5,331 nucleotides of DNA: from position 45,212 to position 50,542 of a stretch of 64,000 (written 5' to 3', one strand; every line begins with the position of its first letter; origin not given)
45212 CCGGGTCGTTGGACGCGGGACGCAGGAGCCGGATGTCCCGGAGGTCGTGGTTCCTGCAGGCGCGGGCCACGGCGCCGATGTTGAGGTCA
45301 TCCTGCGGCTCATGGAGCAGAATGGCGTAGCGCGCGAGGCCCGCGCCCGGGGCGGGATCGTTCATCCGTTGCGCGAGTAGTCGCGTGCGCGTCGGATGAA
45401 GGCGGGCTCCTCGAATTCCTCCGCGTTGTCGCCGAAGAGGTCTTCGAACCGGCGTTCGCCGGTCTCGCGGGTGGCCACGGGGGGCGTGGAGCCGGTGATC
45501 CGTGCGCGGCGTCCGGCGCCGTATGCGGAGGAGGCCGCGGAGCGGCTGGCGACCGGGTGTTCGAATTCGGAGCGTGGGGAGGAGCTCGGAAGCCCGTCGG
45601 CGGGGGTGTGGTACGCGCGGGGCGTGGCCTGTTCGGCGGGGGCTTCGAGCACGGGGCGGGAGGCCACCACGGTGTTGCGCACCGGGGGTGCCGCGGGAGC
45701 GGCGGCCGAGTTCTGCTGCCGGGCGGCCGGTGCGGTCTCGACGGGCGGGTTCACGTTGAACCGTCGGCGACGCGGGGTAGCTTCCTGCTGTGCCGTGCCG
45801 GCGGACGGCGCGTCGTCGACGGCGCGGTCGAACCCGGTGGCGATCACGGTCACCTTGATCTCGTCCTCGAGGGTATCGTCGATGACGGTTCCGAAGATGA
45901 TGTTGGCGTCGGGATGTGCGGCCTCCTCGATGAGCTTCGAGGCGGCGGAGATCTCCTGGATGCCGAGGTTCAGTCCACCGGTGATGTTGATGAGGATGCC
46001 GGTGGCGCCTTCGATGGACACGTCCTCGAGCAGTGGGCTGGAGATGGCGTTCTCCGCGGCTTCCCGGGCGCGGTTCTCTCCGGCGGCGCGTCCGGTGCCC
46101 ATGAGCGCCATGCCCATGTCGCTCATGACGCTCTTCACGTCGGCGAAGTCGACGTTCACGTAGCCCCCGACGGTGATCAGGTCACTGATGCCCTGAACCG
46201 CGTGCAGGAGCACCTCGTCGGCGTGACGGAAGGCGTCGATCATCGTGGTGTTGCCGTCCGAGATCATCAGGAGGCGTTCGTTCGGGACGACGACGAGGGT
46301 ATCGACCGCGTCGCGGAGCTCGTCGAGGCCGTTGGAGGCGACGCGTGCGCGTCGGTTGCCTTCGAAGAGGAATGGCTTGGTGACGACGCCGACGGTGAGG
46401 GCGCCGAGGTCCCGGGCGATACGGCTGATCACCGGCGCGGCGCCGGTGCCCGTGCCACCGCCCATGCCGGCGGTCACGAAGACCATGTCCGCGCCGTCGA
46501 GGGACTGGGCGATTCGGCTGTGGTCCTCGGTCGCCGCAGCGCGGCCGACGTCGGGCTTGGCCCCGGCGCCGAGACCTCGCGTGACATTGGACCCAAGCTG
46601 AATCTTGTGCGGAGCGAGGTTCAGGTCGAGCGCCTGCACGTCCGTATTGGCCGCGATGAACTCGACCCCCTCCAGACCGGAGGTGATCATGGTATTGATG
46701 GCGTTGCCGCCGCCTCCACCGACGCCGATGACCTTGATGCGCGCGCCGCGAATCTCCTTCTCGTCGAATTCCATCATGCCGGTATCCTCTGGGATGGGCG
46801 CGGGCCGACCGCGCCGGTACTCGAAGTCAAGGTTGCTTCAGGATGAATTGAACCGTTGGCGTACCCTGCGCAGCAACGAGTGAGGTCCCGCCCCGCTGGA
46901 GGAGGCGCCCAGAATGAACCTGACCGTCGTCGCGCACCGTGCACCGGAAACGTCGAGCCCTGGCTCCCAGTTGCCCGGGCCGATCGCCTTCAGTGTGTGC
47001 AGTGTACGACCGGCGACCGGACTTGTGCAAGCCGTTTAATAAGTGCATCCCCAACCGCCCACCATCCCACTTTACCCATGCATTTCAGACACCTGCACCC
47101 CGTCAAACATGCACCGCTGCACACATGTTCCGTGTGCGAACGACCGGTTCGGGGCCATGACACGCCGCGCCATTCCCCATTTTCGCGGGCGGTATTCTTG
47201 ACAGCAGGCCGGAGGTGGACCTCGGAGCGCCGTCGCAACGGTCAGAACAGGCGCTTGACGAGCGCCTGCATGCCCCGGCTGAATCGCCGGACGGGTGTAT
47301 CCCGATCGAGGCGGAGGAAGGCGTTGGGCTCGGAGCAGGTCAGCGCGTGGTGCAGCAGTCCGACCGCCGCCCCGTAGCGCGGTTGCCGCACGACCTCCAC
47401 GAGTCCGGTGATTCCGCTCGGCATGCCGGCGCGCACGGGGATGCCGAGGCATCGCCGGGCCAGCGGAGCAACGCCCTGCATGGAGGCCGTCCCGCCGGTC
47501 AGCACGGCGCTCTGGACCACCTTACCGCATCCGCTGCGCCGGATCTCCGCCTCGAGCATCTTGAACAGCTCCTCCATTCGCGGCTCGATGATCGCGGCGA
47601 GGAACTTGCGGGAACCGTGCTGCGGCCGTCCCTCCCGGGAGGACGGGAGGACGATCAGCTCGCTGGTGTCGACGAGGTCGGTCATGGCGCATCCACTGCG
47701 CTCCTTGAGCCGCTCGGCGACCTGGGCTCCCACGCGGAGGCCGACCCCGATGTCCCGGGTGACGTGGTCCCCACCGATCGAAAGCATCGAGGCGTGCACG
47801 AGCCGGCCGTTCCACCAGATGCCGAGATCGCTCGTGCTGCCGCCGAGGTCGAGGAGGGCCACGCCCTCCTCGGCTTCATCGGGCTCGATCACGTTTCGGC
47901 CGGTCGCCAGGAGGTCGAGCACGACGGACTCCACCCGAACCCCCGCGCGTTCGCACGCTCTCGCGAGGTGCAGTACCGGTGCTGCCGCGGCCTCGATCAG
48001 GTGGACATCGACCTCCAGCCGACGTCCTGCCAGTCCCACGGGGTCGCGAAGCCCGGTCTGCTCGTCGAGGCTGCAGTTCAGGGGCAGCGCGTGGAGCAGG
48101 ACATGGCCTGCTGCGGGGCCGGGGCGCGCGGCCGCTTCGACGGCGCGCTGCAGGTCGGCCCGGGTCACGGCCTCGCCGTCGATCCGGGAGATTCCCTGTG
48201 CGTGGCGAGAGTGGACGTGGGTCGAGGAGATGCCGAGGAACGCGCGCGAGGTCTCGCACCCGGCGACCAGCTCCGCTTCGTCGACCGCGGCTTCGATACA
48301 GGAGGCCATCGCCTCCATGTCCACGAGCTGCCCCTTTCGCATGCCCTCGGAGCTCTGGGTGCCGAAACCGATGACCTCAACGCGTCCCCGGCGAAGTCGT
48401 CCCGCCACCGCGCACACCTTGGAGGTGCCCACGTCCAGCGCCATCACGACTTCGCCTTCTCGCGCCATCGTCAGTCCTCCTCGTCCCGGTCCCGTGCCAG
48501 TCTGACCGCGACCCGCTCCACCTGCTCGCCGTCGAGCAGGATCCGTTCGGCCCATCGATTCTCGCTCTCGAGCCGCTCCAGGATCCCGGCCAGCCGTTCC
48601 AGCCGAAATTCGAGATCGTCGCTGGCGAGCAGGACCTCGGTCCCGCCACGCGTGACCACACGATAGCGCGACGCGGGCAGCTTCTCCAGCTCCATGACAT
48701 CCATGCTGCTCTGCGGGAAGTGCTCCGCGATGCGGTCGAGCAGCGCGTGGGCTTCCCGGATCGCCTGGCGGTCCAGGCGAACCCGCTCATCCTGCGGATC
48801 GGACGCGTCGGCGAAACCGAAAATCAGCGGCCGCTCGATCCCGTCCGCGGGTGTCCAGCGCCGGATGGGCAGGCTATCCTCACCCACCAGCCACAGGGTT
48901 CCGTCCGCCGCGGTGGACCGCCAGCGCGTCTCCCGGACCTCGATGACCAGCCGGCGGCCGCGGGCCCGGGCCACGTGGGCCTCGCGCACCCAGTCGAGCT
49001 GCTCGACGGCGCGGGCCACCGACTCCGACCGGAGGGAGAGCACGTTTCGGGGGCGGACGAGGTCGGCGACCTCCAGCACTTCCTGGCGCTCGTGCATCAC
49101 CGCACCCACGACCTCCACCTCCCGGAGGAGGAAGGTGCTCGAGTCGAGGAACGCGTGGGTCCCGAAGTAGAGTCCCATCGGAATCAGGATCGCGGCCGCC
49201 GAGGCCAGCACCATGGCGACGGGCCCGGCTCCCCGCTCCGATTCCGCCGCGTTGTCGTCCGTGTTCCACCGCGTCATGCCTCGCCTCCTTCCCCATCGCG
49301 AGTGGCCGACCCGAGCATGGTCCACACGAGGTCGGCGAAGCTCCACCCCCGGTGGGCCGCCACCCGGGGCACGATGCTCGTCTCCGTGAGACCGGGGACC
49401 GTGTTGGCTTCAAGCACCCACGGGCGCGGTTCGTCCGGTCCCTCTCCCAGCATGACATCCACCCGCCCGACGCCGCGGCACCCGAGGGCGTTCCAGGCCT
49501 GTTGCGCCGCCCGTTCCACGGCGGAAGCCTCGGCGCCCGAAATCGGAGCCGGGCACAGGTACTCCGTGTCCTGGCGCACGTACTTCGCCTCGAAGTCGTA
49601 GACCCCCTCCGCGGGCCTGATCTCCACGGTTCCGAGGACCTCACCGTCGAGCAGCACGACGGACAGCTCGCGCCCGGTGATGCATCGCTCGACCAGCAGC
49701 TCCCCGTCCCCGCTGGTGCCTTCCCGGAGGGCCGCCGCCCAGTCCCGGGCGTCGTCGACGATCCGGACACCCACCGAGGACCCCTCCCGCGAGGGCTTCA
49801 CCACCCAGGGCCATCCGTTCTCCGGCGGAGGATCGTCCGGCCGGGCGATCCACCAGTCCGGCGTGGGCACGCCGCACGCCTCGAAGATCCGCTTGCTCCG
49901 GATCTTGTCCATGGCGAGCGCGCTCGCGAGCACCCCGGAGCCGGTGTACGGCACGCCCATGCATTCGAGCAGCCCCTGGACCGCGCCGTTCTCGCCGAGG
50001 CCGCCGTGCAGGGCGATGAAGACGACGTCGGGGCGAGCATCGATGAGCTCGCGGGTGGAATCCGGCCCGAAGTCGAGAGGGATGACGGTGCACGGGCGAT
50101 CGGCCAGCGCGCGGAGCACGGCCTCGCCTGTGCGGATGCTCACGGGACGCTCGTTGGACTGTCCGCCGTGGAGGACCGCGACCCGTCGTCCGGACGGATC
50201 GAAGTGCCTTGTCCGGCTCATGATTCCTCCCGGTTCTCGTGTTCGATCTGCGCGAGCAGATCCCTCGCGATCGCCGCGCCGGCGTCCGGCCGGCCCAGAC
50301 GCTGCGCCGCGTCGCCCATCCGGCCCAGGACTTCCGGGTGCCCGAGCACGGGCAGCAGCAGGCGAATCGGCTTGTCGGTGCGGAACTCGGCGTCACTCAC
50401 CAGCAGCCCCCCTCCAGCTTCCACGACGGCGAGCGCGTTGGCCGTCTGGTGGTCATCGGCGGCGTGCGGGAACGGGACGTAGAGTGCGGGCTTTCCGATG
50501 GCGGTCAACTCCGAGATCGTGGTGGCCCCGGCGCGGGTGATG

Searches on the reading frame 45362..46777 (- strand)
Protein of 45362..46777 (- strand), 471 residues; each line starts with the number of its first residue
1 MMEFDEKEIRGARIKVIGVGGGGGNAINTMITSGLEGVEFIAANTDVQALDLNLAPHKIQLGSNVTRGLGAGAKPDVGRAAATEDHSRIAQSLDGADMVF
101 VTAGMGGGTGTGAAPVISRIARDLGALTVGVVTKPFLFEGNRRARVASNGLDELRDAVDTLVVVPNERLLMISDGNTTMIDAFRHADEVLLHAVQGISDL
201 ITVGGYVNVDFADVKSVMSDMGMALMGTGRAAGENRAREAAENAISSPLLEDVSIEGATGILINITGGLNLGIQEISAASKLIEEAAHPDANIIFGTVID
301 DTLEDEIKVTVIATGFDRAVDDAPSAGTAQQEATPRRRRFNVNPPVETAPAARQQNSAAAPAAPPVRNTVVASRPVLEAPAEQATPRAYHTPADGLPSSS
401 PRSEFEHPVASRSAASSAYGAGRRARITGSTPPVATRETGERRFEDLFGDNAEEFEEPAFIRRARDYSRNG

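Call 43: find_homologous_proteins(query=window:45362-46777:-, max_evalue=1e-80)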
Query window:45362-46777:- (471 aa): 7997 proteins with E <= 1e-80 among 8000 candidates; the best 120 are listed.
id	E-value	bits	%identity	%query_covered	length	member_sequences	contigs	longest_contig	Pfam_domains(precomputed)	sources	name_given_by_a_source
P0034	5.3e-298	1006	100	100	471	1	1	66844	PF00091.32,PF12327.14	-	-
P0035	5.9e-244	828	84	100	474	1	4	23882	PF00091.32,PF12327.14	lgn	-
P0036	3.4e-173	595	65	100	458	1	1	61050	PF00091.32,PF12327.14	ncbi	-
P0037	4.6e-170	585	66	100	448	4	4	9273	PF00091.32,PF12327.14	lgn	-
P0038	2.8e-168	579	61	99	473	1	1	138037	PF00091.32,PF12327.14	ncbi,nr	ncbi:MAG: cell division protein FtsZ [Myxococcales bacterium]|nr:cell division protein FtsZ [Myxococ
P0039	3.0e-163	562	62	99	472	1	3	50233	PF00091.32,PF12327.14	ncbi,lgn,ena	-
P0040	5.7e-159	548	62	98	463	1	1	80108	PF00091.32,PF12327.14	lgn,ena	-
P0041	7.5e-158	544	61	99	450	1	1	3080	PF00091.32,PF12327.14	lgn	-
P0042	7.7e-158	544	61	100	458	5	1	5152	PF00091.32,PF12327.14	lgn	-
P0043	3.3e-157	542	62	97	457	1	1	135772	PF00091.32,PF12327.14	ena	-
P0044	6.9e-157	541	60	98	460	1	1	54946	PF00091.32,PF12327.14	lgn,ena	-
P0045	2.3e-155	536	60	97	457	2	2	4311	PF00091.32,PF12327.14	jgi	jgi:cell division protein FtsZ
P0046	2.8e-154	533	61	99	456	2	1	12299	PF00091.32,PF12327.14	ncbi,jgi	ncbi:MAG: cell division protein FtsZ [Bradymonadia bacterium]|jgi:cell division protein FtsZ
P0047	8.6e-153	528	59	97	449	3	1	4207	PF00091.32,PF12327.14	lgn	-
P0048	6.0e-152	525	67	83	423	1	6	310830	PF00091.32,PF12327.14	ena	-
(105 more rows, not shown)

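Call 44: find_encoding_contigs(protein=P0035, flank=10000, max_places=6)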
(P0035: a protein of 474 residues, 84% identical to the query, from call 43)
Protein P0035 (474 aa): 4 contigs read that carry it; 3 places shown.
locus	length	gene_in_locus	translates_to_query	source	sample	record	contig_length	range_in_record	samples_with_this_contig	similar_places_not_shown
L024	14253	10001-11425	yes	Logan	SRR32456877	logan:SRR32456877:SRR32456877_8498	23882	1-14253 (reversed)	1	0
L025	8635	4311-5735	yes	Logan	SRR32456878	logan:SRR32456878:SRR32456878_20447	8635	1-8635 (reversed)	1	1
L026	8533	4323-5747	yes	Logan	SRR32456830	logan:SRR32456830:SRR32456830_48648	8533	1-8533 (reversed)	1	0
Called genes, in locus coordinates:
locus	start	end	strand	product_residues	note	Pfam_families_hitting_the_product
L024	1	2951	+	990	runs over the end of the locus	PF01225:Mur_ligase (weak), PF08245:Mur_ligase_M, PF02875:Mur_ligase_C, PF01225:Mur_ligase (weak), PF08245:Mur_ligase_M, PF02875:Mur_ligase_C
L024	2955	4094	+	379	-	PF00953:Glycos_transf_4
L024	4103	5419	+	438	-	PF01098:FTSW_RODA_SPOVE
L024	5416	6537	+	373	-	PF03033:Glyco_transf_28, PF04101:Glyco_tran_28_C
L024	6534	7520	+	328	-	PF01820:Dala_Dala_lig_N, PF07478:Dala_Dala_lig_C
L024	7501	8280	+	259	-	PF08478:POTRA_1, PF03799:FtsQ_DivIB_C (weak)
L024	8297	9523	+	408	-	PF02491:SHS2_FTSA, PF06723:MreB_Mbl, PF14450:FtsA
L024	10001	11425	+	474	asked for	PF00091:Tubulin, PF12327:FtsZ_C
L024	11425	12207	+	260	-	PF00588:SpoU_methylase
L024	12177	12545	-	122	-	-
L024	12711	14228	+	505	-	-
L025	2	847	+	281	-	?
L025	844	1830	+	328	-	PF01820:Dala_Dala_lig_N, PF07478:Dala_Dala_lig_C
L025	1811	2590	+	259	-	PF08478:POTRA_1, PF03799:FtsQ_DivIB_C (weak)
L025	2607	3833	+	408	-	PF02491:SHS2_FTSA, PF06723:MreB_Mbl, PF14450:FtsA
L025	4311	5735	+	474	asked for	PF00091:Tubulin, PF12327:FtsZ_C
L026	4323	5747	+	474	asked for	PF00091:Tubulin, PF12327:FtsZ_C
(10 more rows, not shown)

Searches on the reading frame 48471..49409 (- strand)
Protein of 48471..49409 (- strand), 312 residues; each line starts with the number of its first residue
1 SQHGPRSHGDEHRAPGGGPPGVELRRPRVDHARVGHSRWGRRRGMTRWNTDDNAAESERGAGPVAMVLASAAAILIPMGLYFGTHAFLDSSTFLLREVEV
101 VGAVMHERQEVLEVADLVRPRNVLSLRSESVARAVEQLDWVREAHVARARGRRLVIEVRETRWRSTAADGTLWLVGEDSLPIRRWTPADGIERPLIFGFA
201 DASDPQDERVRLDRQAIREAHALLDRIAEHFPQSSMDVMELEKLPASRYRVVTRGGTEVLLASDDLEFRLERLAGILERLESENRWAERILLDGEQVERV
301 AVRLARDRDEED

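Call 76: search_protein_families(library=pfam, proteins=[window:48471-49409:-], max_evalue=0.00001)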
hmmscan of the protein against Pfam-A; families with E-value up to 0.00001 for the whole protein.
window:48471-49409:- (312 aa): 1 family
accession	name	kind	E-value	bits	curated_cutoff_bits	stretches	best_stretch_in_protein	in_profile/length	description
PF08478.15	POTRA_1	-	6.2e-08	33.3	23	1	95-160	3-68/69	POTRA domain, FtsQ-type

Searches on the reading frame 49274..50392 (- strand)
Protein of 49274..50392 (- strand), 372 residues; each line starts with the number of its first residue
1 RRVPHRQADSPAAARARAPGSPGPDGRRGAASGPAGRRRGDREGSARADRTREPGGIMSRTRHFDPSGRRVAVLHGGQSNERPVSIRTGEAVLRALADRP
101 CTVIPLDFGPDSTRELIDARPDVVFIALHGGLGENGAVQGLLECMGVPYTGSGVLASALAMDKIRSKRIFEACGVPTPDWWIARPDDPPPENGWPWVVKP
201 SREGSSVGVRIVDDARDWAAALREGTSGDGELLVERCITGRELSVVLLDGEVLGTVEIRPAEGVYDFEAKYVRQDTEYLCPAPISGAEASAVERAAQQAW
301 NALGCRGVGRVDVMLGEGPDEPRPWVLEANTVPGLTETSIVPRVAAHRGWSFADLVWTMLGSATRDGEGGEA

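Call 76: search_protein_families(library=pfam, proteins=[window:49274-50392:-], max_evalue=0.00001)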
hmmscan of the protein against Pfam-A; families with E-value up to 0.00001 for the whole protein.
window:49274-50392:- (372 aa): 4 families
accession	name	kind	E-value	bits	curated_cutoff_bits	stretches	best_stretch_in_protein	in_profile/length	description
PF07478.18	Dala_Dala_lig_C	-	1e-44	152.9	24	1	191-360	34-203/204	D-ala D-ala ligase C-terminus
PF01820.27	Dala_Dala_lig_N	-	3.9e-20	73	34.6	2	119-152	88-121/121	D-ala D-ala ligase N-terminus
PF13535.11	ATP-grasp_4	-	1.1e-06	28.8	27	0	194-305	3-126/160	ATP-grasp domain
PF02655.19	ATP-grasp_3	-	1.6e-06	28.7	23.2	1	161-330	2-154/160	ATP-grasp domain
